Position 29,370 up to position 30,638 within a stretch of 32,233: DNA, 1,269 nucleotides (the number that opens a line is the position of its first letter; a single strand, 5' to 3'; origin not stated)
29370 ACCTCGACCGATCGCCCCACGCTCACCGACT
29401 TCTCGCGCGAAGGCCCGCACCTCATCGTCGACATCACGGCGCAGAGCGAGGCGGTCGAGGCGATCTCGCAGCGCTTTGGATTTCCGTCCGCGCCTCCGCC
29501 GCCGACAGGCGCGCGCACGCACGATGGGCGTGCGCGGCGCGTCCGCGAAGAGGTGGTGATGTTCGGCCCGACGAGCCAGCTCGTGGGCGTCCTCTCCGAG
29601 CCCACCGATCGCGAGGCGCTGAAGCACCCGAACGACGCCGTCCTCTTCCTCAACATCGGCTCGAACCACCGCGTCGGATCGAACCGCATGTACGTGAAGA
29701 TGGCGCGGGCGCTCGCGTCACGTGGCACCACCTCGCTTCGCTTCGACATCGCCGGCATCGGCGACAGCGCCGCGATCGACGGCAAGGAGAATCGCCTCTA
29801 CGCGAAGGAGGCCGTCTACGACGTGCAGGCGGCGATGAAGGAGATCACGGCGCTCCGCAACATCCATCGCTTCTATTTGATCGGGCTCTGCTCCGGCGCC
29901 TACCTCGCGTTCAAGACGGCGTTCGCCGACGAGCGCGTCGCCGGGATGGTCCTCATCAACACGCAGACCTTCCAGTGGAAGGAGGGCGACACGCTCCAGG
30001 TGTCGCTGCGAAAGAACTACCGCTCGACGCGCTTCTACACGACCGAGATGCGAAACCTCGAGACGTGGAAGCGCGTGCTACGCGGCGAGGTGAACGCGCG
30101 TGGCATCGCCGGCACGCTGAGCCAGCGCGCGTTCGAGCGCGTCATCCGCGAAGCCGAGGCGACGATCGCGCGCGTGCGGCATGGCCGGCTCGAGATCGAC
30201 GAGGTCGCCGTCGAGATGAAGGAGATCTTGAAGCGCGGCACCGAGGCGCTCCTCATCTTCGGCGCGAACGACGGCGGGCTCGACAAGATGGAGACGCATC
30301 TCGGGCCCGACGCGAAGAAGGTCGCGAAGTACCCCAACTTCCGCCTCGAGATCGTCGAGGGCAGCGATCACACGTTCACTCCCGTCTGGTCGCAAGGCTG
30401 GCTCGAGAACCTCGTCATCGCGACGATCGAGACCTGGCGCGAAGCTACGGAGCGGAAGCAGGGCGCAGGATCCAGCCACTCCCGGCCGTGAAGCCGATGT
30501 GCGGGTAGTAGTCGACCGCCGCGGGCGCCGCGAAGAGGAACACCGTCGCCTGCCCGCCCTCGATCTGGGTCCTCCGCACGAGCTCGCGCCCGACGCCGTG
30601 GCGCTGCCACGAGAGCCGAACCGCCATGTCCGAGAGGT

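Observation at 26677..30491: Wzy_C-like membrane protein divergent from a fused double alpha/beta-hydrolase whose two nucleophile elbows read GIRWG and GLCSG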

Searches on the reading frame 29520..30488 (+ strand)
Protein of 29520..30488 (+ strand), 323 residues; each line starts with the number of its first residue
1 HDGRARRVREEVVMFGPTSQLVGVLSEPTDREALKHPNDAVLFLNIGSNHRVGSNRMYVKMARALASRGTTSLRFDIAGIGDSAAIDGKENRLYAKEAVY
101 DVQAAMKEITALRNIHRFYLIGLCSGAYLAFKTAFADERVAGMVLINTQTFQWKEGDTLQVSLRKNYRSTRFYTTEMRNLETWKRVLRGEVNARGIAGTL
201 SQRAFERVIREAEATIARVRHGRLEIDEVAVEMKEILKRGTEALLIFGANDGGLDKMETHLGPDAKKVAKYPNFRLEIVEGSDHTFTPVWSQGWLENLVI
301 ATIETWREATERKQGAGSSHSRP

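Call 50: search_dna_similar(query=window:29520-30488:+, collection=plasmids, mode=protein, max_evalue=0.01, max_rows=60, rows=spread)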
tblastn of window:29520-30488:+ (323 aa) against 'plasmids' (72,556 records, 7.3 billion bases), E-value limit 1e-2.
Records with a match: 59; places in all: 60; records where one place covers at least 80% of the query: 57.
Best place of each record, by identity: <60% 59.
By first word of the organism name: Rhizobium 13; Azospirillum 11; Mycetohabitans 9; Burkholderia 6; Shinella 6; Cupriavidus 4; Methylobacterium 2; Caballeronia 2; Allorhizobium 1; Phyllobacterium 1; and 4 more.
By predicted mobility (MOB-suite, as given by PLSDB): non-mobilizable 51; mobilizable 7; conjugative 1.
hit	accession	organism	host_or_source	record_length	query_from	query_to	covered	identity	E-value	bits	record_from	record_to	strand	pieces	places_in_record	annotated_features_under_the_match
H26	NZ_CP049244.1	Allorhizobium pseudoryzae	cell culture,soil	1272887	10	304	91%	32.6%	3e-36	145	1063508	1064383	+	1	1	none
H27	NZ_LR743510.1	Methylobacterium bullatum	-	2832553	10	292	88%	33.6%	9e-38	150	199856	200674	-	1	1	none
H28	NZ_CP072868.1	Rhizobium sp. NLR16a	lentil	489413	10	300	90%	32.6%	1e-30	129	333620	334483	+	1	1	alpha/beta fold hydrolase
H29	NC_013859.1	Azospirillum sp. B510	-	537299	10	290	87%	33.7%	2e-29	125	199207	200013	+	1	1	alpha/beta fold hydrolase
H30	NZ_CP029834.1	Azospirillum ramasamyi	single cell,Cow dung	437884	10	300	90%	32.0%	2e-26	116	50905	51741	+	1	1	alpha/beta fold hydrolase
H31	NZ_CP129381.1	Rhizobium sp. SSA_523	single cell,Sea water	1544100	10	288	86%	33.3%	2e-32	134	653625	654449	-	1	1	none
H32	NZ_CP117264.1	Rhizobium tumorigenes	Rubus sp.,pure bacterial culture,Aerial ...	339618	4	318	98%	29.5%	1e-26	117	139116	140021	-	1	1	alpha/beta fold hydrolase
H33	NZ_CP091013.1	Burkholderia cenocepacia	-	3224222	10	311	93%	30.6%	9e-30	126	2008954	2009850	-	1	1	none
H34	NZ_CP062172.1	Mycetohabitans rhizoxinica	Rhizopus microsporus,bacterial ...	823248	10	315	95%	30.2%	1e-25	114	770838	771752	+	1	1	alpha/beta hydrolase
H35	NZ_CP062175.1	Mycetohabitans rhizoxinica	Rhizopus microsporus,bacterial culture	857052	10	315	95%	30.2%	1e-25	114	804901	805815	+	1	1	alpha/beta hydrolase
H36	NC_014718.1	Mycetohabitans rhizoxinica HKI 454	-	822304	10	315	95%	30.2%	2e-25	114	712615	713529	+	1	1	alpha/beta hydrolase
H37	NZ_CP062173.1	Mycetohabitans rhizoxinica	Rhizopus microsporus,bacterial ...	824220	10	315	95%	30.2%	2e-25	114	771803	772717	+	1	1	alpha/beta hydrolase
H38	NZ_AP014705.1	Methylobacterium aquaticum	-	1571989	10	287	86%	33.1%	3e-29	125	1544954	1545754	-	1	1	none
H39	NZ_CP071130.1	Caballeronia sp. M1242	Homo sapiens,ETA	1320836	21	310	90%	31.6%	4e-29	124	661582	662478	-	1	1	none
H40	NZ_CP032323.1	Azospirillum argentinense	soil sample,Agricultural field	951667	10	320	96%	29.3%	2e-25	114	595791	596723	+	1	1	alpha/beta fold hydrolase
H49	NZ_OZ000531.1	Shinella sp. WSC3-e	-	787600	8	299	90%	30.3%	1e-36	146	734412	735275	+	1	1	alpha/beta hydrolase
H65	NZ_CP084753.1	Roseateles sp. XES5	Xenopus laevis,bacterial culture,swab ...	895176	10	298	89%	29.7%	3e-26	116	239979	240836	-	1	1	alpha/beta hydrolase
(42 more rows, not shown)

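Call 59: get_annotated_region(hit=H36, flank=12000)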
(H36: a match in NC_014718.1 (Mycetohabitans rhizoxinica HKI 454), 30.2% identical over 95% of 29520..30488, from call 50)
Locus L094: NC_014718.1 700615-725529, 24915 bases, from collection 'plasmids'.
description: Mycetohabitans rhizoxinica HKI 454 plasmid pBRH01, complete sequence
organism: Mycetohabitans rhizoxinica HKI 454 (NCBI taxid 882378)
taxonomy: Bacteria; Pseudomonadota; Betaproteobacteria; Burkholderiales; Burkholderiaceae; Mycetohabitans; Mycetohabitans rhizoxinica; Mycetohabitans rhizoxinica HKI 454
host: -; source: -; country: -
typing (MOB-suite, as given by PLSDB): non-mobilizable
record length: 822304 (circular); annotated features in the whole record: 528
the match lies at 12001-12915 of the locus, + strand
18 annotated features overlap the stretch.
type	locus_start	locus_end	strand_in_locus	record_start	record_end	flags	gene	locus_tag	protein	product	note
CDS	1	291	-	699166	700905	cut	-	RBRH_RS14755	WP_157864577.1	acetoin dehydrogenase E1 component beta-subunit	-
CDS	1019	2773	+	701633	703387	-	-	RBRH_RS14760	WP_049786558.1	hydrogenase maturation protein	-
CDS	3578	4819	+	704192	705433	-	-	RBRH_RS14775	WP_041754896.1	acyltransferase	-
CDS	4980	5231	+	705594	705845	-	-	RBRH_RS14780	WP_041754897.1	acyl carrier protein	-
CDS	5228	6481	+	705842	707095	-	-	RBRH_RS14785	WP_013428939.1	acyl-CoA dehydrogenase family protein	-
CDS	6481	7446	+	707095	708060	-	-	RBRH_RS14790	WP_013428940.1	amino acid--[acyl-carrier-protein] ligase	-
CDS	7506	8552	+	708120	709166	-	-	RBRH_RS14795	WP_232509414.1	DUF1839 family protein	-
CDS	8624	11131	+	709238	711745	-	-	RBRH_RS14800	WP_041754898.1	beta-mannosidase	-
CDS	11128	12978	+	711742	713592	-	-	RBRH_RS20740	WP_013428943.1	alpha/beta hydrolase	-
CDS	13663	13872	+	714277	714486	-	-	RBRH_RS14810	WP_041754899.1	hypothetical protein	-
CDS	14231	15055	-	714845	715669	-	-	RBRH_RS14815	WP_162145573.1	helix-turn-helix domain-containing protein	GO:0006355 - regulation of DNA-templated transcription [Evidence IEA]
CDS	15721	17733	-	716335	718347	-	-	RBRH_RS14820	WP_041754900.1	LTA synthase family protein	-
CDS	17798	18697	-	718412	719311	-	-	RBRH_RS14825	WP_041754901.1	EAL domain-containing protein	-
CDS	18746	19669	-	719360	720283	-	-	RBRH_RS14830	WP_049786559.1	helix-turn-helix domain-containing protein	GO:0006355 - regulation of DNA-templated transcription [Evidence IEA]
CDS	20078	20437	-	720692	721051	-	-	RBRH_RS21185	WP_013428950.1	YadA-like family protein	-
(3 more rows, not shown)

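Call 60: get_annotated_region(hit=H49, flank=12000)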
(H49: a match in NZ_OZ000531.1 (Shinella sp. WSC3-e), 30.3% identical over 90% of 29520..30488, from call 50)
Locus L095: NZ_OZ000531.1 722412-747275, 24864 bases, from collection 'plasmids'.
description: Shinella sp. WSC3-e isolate ena-SAMPLE-TAB-28-07-2022-10:23:51:176-5823 plasmid paSHIWSC3, complete sequence
organism: Shinella sp. WSC3-e (NCBI taxid 3113208)
taxonomy: Bacteria; Pseudomonadota; Alphaproteobacteria; Hyphomicrobiales; Rhizobiaceae; Shinella; Shinella sp. WSC3-e
host: -; source: -; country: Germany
typing (MOB-suite, as given by PLSDB): non-mobilizable
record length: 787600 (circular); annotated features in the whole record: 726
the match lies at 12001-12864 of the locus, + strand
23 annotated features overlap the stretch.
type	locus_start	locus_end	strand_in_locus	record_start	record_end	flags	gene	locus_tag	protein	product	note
CDS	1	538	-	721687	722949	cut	-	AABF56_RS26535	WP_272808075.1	cellulase family glycosylhydrolase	GO:0071704 - organic substance metabolic process [Evidence IEA]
CDS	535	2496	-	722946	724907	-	-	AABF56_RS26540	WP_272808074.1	alginate lyase family protein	-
CDS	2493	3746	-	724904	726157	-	-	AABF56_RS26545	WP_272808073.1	glycosyltransferase family 4 protein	-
CDS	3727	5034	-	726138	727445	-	-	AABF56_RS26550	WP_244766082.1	nucleotide sugar dehydrogenase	GO:0000271 - polysaccharide biosynthetic process [Evidence IEA]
CDS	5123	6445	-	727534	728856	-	-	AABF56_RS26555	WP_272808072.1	hypothetical protein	-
CDS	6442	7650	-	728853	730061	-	-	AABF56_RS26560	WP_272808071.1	glycosyltransferase family 4 protein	-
CDS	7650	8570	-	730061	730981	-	-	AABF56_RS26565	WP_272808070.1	glycosyltransferase family 2 protein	-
CDS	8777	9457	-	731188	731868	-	-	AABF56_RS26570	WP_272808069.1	polysaccharide deacetylase family protein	GO:0005975 - carbohydrate metabolic process [Evidence IEA]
CDS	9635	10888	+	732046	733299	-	-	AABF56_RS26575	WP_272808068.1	oligosaccharide flippase family protein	-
CDS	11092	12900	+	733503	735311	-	-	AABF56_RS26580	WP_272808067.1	alpha/beta hydrolase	-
CDS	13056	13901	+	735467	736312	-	-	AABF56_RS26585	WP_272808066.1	hypothetical protein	-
CDS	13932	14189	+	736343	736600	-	-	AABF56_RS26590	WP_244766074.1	acyl carrier protein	GO:0006633 - fatty acid biosynthetic process [Evidence IEA]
CDS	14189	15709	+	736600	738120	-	-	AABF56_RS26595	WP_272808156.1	AMP-binding protein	-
CDS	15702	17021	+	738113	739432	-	-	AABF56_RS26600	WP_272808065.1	type III PLP-dependent enzyme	-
CDS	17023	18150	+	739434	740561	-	-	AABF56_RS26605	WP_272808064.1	sugar-transfer associated ATP-grasp domain-containing protein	-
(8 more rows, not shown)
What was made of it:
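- Closest known: Hydrolase 1. Same: Fused members have exactly those partners in Shinella (call 60).
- Closest known: BtrH/BtrI-type transfer in butirosin biosynthesis. Same: A PLP decarboxylase (BtrK-like logic) accompanies the alternative cassette (call 60).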

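Call 61: get_annotated_region(hit=H65, flank=12000)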
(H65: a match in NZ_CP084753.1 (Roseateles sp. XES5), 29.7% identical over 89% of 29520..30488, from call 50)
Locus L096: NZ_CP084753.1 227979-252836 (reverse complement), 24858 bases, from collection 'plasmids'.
description: UNVERIFIED_ORG: Roseateles sp. XES5 plasmid unnamed1, complete sequence
organism: Roseateles sp. XES5 (NCBI taxid 2877940)
taxonomy: Bacteria; Pseudomonadota; Betaproteobacteria; Burkholderiales; Sphaerotilaceae; Roseateles; Roseateles sp. XES5
host: -; source: Xenopus laevis,bacterial culture,swab of adult female 2 skin; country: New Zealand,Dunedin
typing (MOB-suite, as given by PLSDB): non-mobilizable
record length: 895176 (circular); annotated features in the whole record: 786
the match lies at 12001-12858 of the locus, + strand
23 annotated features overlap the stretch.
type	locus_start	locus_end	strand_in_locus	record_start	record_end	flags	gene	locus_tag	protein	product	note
CDS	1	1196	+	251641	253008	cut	-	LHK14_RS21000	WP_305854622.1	AcvB/VirJ family lysyl-phosphatidylglycerol hydrolase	-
CDS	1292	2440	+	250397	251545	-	-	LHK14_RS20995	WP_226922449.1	Xaa-Pro peptidase family protein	GO:0006508 - proteolysis [Evidence IEA]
CDS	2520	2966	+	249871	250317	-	-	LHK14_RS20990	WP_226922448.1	VOC family protein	-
CDS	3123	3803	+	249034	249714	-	-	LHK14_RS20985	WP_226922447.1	TetR/AcrR family transcriptional regulator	GO:0006355 - regulation of DNA-templated transcription [Evidence IEA]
CDS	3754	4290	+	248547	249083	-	-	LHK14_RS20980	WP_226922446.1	DUF6151 family protein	-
CDS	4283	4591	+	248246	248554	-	-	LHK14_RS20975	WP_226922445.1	hypothetical protein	-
CDS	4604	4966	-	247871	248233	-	-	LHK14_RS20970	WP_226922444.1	hypothetical protein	-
CDS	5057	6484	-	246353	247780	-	-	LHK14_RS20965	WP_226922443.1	mannose-1-phosphate guanylyltransferase/mannose-6-phosphate isomerase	GO:0009103 - lipopolysaccharide biosynthetic process [Evidence IEA]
CDS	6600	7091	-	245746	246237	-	-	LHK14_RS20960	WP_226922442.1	cupin domain-containing protein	-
CDS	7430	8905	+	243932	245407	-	-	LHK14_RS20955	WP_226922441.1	oligosaccharide flippase family protein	-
CDS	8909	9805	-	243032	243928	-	-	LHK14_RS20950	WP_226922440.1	glycosyltransferase family 2 protein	-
CDS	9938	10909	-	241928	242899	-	-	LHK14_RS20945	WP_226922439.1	NAD(P)-dependent oxidoreductase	-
CDS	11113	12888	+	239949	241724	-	-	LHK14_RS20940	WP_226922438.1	alpha/beta hydrolase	-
CDS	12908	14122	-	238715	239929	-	-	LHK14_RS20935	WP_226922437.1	glycosyltransferase family 1 protein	-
CDS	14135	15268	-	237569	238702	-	-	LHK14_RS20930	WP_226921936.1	glycosyltransferase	-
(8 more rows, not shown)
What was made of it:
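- An alternative loader gives the same logic: ACP + AMP-binding ligase + type III PLP enzyme in Shinella, and ACP + adenylate-forming enzyme in Roseateles, both inside polysaccharide clusters beside a flippase (calls 60, 61).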

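Call 63: search_dna_similar(query=L095:15702-17021:+, collection=plasmids, mode=protein, max_evalue=1e-20, max_rows=40)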
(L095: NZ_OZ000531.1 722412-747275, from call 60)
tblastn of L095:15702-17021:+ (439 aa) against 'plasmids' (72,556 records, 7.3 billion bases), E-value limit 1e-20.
Records with a match: 322; places in all: 331; records where one place covers at least 80% of the query: 316.
Best place of each record, by identity: >=99% 2; 80-90% 1; 60-80% 1; <60% 318.
By first word of the organism name: Ralstonia 132; Sinorhizobium 34; Streptomyces 29; Bacillus 16; Rhizobium 14; Azospirillum 12; Rahnella 10; Agrobacterium 6; Enterococcus 6; Tritonibacter 5; and 33 more.
By predicted mobility (MOB-suite, as given by PLSDB): non-mobilizable 147; mobilizable 146; conjugative 29.
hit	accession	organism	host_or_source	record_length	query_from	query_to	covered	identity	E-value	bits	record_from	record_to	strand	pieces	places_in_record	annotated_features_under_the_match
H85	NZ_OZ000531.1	Shinella sp. WSC3-e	-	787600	1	439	100%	100.0%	0e+0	753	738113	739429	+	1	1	type III PLP-dependent enzyme | AMP-binding protein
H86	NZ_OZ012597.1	Shinella sp. WSD5-1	-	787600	1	439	100%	100.0%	0e+0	753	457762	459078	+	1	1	type III PLP-dependent enzyme | AMP-binding protein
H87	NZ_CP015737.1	Shinella sp. HZN7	-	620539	1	434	99%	82.9%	0e+0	610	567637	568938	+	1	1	type III PLP-dependent enzyme | MurR/RpiR family transcriptional regulator | AMP-binding protein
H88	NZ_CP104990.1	Rhizobium sp. CC-CFT758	cell culture,agricultural soil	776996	8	429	96%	73.2%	3e-169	533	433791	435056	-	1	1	type III PLP-dependent enzyme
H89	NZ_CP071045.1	Streptomyces sp. CA-256286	sediment,muddy soil from torrent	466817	29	433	92%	42.8%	4e-70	248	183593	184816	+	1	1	lysA: diaminopimelate decarboxylase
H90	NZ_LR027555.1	Tritonibacter mobilis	sea water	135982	37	429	90%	42.0%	4e-65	233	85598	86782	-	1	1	acyl-CoA dehydrogenase family protein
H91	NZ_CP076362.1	Gemmobacter fulvus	cell culture,Anabaena culture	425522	34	428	90%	41.5%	2e-53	199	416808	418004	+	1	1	acyl-CoA dehydrogenase family protein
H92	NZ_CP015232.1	Tritonibacter mobilis F1926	cell culture,seawater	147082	37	424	88%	42.1%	2e-65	234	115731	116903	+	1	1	acyl-CoA dehydrogenase family protein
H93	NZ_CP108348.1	Streptomyces decoyicus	-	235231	26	433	93%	39.9%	5e-72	253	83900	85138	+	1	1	type III PLP-dependent enzyme | hypothetical protein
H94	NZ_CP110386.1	Tritonibacter mobilis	-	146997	37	424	88%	41.6%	2e-64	231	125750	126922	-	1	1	acyl-CoA dehydrogenase family protein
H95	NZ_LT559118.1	Nonomuraea gerenzanensis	-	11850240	14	419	92%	39.3%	1e-59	218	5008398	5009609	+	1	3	none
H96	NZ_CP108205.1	Streptomyces sp. NBC_00111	-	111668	28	437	93%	38.8%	3e-62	225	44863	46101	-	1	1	diaminopimelate decarboxylase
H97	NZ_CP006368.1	Aureimonas sp. AU20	-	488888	17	416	91%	39.5%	4e-65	233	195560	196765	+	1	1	pyridoxal-dependent decarboxylase, exosortase A system-associated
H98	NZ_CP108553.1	Streptomyces sp. NBC_01208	-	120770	28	419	89%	40.3%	8e-67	238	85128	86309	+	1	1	type III PLP-dependent enzyme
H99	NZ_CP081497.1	Streptomyces sp. BHT-5-2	whole organism,plant soil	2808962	16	424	93%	38.4%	6e-61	221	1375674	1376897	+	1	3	none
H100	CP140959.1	Sinorhizobium meliloti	Medicago lupulina,whole organism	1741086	19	415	90%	39.6%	2e-71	251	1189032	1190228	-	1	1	pyridoxal-dependent decarboxylase, exosortase A system-associated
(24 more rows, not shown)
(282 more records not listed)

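Call 64: get_annotated_region(hit=H100, flank=9000)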
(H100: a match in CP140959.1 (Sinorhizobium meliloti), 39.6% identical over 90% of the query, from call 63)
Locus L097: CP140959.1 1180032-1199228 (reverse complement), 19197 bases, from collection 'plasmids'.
description: Sinorhizobium meliloti strain ml45 plasmid pSymB, complete sequence
organism: Sinorhizobium meliloti (NCBI taxid 382)
taxonomy: Bacteria; Pseudomonadota; Alphaproteobacteria; Hyphomicrobiales; Rhizobiaceae; Sinorhizobium; Sinorhizobium meliloti
host: -; source: Medicago lupulina,whole organism; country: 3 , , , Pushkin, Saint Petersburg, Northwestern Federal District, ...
typing (MOB-suite, as given by PLSDB): mobilizable; relaxase MOBQ
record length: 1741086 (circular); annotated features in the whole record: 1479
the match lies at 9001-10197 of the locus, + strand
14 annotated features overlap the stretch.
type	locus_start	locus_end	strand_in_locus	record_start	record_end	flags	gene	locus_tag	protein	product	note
CDS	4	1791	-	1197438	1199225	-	-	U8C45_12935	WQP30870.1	type I secretion system permease/ATPase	-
CDS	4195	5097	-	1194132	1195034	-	-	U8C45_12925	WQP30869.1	glycosyltransferase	-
CDS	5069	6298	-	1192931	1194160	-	-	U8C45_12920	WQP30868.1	glycosyltransferase family 4 protein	-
CDS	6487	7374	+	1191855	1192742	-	-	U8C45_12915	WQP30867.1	hypothetical protein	-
CDS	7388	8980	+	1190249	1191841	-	-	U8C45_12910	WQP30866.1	acyl-CoA ligase (AMP-forming), exosortase A system-associated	-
CDS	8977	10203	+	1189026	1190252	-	-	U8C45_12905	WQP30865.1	pyridoxal-dependent decarboxylase, exosortase A system-associated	-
CDS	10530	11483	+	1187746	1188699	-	-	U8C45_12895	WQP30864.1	glycosyltransferase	-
CDS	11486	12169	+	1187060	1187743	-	-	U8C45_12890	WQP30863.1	polysaccharide deacetylase family protein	-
CDS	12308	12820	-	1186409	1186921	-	-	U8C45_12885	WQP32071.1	class I SAM-dependent methyltransferase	-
CDS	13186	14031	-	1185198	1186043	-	-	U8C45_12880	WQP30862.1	2OG-Fe(II) oxygenase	-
CDS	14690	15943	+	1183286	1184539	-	-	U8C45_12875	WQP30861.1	glycosyltransferase family 1 protein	-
CDS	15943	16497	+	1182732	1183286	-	-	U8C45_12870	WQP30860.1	glycosyltransferase family 2 protein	-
CDS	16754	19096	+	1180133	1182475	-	-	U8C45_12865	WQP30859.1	glycosyltransferase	-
CDS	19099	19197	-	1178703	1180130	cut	-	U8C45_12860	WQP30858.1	O-antigen ligase family protein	-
